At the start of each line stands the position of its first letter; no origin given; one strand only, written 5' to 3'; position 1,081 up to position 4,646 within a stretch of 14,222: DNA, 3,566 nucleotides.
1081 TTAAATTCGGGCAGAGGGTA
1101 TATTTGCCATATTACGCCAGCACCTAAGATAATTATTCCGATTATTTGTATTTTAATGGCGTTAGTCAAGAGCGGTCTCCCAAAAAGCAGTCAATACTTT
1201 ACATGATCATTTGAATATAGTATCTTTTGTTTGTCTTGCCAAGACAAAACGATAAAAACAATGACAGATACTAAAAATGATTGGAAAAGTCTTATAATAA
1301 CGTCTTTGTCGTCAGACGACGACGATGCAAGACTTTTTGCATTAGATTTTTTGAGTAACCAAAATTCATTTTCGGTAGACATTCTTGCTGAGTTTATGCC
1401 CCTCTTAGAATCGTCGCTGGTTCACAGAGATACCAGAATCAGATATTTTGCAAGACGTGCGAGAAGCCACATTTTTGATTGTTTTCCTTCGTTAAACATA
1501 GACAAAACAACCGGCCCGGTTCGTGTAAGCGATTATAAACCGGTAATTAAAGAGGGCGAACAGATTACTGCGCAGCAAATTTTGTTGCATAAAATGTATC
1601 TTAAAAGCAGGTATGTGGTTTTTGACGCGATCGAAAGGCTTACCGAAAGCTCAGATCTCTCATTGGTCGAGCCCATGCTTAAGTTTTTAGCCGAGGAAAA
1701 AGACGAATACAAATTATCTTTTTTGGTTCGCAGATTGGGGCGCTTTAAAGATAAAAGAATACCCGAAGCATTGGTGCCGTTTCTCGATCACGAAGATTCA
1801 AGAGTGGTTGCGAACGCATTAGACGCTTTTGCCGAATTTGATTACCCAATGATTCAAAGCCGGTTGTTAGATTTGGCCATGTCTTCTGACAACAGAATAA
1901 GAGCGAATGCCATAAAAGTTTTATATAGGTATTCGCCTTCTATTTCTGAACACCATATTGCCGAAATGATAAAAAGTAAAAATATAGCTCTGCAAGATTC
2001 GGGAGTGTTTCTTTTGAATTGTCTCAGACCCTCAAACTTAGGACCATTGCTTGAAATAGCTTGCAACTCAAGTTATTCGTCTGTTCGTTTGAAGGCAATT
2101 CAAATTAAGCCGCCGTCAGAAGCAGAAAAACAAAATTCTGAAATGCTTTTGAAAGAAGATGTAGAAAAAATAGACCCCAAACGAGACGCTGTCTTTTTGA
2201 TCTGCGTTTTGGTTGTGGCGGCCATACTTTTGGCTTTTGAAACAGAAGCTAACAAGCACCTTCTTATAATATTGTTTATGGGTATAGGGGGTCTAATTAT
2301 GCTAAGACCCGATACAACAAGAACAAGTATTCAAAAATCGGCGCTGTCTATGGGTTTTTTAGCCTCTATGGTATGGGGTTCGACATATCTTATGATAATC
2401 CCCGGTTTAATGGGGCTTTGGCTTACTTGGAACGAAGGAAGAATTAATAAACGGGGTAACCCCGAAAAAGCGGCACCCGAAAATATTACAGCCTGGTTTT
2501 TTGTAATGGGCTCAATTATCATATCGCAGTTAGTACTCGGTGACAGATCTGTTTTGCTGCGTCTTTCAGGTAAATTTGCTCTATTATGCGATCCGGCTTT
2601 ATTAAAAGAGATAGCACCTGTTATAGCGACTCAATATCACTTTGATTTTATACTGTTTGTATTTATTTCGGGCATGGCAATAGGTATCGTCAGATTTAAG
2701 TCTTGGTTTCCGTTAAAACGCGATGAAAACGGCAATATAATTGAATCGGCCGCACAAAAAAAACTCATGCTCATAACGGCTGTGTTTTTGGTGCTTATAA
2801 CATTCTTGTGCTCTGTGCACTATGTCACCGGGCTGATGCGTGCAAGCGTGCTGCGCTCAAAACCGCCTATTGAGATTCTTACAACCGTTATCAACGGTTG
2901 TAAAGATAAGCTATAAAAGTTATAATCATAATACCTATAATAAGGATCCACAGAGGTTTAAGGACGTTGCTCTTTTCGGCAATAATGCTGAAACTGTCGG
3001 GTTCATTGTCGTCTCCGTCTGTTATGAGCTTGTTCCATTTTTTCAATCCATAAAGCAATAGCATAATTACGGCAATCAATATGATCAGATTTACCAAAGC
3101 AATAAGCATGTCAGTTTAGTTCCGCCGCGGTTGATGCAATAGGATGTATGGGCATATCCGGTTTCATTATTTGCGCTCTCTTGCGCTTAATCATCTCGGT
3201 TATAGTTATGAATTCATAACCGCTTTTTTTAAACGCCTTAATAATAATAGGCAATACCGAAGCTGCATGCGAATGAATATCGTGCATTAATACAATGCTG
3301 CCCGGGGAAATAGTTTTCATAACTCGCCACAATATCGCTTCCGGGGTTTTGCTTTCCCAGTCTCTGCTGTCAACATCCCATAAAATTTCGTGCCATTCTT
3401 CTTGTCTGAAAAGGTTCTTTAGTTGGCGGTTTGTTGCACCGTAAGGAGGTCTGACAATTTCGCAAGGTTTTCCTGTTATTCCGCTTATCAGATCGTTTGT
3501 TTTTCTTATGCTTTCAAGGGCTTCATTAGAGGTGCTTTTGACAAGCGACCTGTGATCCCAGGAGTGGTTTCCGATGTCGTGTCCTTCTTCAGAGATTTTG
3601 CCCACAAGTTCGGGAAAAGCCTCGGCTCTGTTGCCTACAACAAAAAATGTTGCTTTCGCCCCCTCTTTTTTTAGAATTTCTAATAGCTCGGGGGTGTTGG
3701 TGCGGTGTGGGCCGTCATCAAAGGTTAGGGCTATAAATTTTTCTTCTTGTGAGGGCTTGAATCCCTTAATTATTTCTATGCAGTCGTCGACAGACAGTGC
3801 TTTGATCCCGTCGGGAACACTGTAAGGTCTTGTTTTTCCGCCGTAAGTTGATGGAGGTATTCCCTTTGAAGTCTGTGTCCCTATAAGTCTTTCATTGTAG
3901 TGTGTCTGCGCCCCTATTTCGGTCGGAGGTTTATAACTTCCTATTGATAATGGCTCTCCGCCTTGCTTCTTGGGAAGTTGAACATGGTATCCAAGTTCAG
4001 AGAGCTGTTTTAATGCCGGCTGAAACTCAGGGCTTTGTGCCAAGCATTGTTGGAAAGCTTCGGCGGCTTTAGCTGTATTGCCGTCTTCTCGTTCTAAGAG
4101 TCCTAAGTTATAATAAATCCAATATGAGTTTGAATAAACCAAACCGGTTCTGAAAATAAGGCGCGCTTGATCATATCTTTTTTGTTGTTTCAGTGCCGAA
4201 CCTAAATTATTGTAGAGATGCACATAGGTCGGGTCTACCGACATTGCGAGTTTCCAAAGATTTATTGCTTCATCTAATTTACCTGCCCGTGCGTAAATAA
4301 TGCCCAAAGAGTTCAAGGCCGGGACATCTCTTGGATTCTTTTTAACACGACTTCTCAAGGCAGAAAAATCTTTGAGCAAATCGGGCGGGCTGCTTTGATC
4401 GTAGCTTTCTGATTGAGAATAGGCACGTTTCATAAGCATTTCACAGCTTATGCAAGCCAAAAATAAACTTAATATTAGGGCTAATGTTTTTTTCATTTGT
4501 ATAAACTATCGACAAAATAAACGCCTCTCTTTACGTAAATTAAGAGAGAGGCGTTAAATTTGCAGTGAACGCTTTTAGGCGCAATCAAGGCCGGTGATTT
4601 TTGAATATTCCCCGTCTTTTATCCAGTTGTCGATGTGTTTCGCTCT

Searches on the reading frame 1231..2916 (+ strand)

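Call 6: search_protein_families(library=pfam, proteins=[window:1231-2916:+], max_evalue=0.01)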
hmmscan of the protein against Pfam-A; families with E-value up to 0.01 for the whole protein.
window:1231-2916:+ (561 aa): 3 families
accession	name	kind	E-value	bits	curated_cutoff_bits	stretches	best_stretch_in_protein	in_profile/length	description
PF13646.12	HEAT_2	-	9.9e-12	45.4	27.7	2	147-231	2-87/88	HEAT repeats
PF02985.28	HEAT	-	1.5e-05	25.2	23.5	0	211-236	4-29/31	HEAT repeat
PF13513.12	HEAT_EZ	-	0.0085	17.1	27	0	176-202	28-54/55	HEAT-like repeat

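Call 7: search_protein_families(library=ncbifam, proteins=[window:1231-2916:+], max_evalue=0.01)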
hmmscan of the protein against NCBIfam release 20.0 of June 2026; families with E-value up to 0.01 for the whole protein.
window:1231-2916:+ (561 aa): 0 families

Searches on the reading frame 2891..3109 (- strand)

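Call 23: search_protein_families(library=pfam, proteins=[window:2891-3109:-], max_evalue=0.01)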
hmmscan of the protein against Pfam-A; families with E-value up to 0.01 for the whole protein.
window:2891-3109:- (72 aa): 1 family
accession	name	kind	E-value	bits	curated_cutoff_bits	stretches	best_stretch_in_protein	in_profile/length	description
PF13398.12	Peptidase_M50B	-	0.005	17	26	1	6-67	140-199/201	Peptidase M50B-like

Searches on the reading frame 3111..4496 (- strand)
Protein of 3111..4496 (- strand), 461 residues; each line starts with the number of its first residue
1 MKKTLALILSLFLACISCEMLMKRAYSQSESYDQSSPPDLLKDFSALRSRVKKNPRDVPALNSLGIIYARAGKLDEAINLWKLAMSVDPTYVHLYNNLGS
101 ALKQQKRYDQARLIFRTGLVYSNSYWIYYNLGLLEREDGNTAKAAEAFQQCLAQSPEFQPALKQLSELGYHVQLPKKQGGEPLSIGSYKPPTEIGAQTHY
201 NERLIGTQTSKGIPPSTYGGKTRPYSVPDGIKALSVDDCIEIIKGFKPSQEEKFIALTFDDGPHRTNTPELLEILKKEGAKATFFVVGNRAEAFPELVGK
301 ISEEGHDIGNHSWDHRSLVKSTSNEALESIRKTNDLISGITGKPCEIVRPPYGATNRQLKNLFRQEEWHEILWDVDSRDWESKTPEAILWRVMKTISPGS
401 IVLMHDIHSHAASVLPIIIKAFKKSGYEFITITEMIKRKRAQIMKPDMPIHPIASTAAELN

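Call 6: search_protein_families(library=pfam, proteins=[window:3111-4496:-], max_evalue=0.01)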
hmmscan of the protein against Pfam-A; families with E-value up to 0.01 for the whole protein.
window:3111-4496:- (461 aa): 17 families
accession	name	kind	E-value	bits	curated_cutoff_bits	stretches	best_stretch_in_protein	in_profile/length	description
PF01522.26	Polysacc_deac_1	-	1.4e-36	125.6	23.1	1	249-364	3-117/124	Polysaccharide deacetylase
PF07719.23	TPR_2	-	1.5e-16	59.5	27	2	127-157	3-33/34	Tetratricopeptide repeat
PF00515.34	TPR_1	-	1e-15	57.2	27.8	2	59-91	2-34/34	Tetratricopeptide repeat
PF13431.12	TPR_17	-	4.8e-14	51.8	24.4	2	52-78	7-33/34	Tetratricopeptide repeat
PF13181.12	TPR_8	-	3e-12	46.1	25.7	1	127-157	3-33/34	Tetratricopeptide repeat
PF13424.12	TPR_12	-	6.4e-12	45.9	30.1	2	60-117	5-70/77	Tetratricopeptide repeat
PF14559.12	TPR_19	-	5.4e-10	39.9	25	1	70-117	3-50/68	Tetratricopeptide repeat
PF13374.12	TPR_10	-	2.3e-09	37.4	27.5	0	95-116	5-26/42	Tetratricopeptide repeat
PF13428.12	TPR_14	-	2.3e-09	37.4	23.5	1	127-167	3-43/44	Tetratricopeptide repeat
PF13432.12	TPR_16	-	9.6e-09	36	32.7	1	98-156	3-62/65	Tetratricopeptide repeat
PF13414.12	TPR_11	-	4.6e-08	33.1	26.8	1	67-105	3-41/42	TPR repeat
PF13176.12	TPR_7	-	9.5e-08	32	27.9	0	60-83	1-24/36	Tetratricopeptide repeat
PF13174.12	TPR_6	-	5.4e-07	30.3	26.3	1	128-157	3-32/33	Tetratricopeptide repeat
PF24575.1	TPR_Slam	-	7.2e-06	26.8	35.2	0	127-166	49-88/104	Surface lipoprotein assembly modifier, N-terminal TPR repeats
PF13371.12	TPR_9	-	1.6e-05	25.3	35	0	123-157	27-61/73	Tetratricopeptide repeat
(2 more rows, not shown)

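Call 7: search_protein_families(library=ncbifam, proteins=[window:3111-4496:-], max_evalue=0.01)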
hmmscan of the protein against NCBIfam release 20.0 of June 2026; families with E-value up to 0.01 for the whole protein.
window:3111-4496:- (461 aa): 25 families
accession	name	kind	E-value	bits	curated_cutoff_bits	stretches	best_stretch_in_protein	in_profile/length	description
TIGR02764.1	spore_ybaN_pdaB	equivalog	3.9e-53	180.1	237.4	1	250-436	3-191/191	polysaccharide deacetylase family sporulation protein PdaB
NF045820.1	PgAcgDacpgdA_Strep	equivalog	5.3e-53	180.5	800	1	241-438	256-450/463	peptidoglycan-N-acetylglucosamine deacetylase PgdA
NF045821.1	PgAcgDacpgdA1_Bac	equivalog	1.6e-40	138.8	400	1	254-437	89-276/282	peptidoglycan-N-acetylglucosamine deacetylase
TIGR02884.1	spore_pdaA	equivalog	1.1e-38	133.2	298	1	249-435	33-223/224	delta-lactam-biosynthetic de-N-acetylase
TIGR04243.1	nodulat_NodB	equivalog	5.6e-37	127.2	240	1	254-406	3-156/197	chitooligosaccharide deacetylase NodB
TIGR02873.1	spore_ylxY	hypoth_equivalog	1.1e-35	123.2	391.5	1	247-436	79-267/268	probable sporulation protein, polysaccharide deacetylase family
NF045822.1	PgAcgDacpgdA2_Bac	equivalog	4.6e-35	121.3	400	1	250-433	67-259/274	peptidoglycan-N-acetylglucosamine deacetylase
TIGR03006.1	pepcterm_polyde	equivalog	9.6e-17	61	276.2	1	266-351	34-119/272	XrtA system polysaccharide deacetylase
TIGR02521.1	type_IV_pilW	equivalog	3.4e-16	59.5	154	1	48-171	55-181/234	type IV pilus biogenesis/stability protein PilW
NF040959.1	MamA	equivalog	1e-11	44.7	200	1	45-165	58-179/204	magnetosome protein MamA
NF033762.1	social_mot_Tgl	equivalog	9.7e-10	38.2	225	1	45-165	52-176/252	social motility TPR repeat lipoprotein Tgl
TIGR02917.1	PEP_TPR_lipo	equivalog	1.6e-08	33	312.2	1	50-167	525-643/899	XrtA/PEP-CTERM system TPR-repeat protein PrsT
NF002725.1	PRK02603.1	equivalog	1.4e-06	28.4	143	0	126-167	73-114/173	photosystem I assembly protein Ycf3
NF033920.0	C39_PA2778_fam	equivalog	5.5e-06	26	150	1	45-118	177-250/255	PA2778 family cysteine peptidase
NF033758.1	gliding_GltE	equivalog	1.3e-05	24.4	225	1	52-170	148-267/411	adventurous gliding motility TPR repeat lipoprotein GltE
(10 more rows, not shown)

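Call 37: search_protein_families(library=padloc, proteins=[window:3111-4496:-], max_evalue=0.001)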
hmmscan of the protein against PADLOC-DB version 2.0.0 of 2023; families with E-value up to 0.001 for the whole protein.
window:3111-4496:- (461 aa): 0 families
